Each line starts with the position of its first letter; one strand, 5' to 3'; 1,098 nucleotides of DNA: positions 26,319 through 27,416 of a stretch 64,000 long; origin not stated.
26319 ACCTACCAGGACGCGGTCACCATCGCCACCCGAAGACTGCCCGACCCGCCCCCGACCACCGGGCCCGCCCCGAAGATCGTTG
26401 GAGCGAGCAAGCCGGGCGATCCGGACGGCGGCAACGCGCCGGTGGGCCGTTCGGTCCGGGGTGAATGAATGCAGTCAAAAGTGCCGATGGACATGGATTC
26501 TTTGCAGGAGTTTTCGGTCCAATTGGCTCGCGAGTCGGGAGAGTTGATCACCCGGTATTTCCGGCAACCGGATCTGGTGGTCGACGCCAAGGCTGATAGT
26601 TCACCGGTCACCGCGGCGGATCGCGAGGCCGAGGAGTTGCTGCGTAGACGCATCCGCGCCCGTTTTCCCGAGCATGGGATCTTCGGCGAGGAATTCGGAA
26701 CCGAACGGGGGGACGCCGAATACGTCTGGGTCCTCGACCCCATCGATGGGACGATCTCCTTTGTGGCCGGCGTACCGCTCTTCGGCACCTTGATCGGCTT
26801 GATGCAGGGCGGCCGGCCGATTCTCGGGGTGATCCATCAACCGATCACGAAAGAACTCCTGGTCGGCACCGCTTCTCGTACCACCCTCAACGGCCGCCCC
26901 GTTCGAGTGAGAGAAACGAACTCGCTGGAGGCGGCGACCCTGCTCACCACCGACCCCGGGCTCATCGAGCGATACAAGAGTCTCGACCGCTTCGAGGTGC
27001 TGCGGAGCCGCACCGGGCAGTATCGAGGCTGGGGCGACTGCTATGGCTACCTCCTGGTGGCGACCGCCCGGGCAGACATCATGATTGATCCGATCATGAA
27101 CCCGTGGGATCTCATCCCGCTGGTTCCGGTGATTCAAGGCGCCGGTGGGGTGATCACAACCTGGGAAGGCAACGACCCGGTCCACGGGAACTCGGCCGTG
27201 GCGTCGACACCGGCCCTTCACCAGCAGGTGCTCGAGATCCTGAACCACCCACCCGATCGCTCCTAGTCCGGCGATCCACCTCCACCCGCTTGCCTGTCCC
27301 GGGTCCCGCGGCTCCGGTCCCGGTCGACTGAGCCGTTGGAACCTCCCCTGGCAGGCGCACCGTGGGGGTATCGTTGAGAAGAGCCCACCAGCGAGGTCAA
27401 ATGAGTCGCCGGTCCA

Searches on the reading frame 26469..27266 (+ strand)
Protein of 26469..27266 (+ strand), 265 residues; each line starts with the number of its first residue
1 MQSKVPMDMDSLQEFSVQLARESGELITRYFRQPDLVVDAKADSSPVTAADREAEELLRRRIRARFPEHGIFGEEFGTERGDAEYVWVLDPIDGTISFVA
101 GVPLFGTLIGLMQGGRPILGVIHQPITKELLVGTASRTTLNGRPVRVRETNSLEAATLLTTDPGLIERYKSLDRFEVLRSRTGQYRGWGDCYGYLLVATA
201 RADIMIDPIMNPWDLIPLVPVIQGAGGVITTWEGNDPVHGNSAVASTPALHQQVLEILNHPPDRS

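Call 21: search_protein_families(library=pfam, proteins=[window:26469-27266:+], max_evalue=0.001)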
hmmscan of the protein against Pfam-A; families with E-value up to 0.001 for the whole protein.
window:26469-27266:+ (265 aa): 1 family
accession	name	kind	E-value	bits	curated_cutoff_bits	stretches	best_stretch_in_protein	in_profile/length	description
PF00459.30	Inositol_P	-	3.6e-50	171.4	27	1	8-258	1-266/271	Inositol monophosphatase family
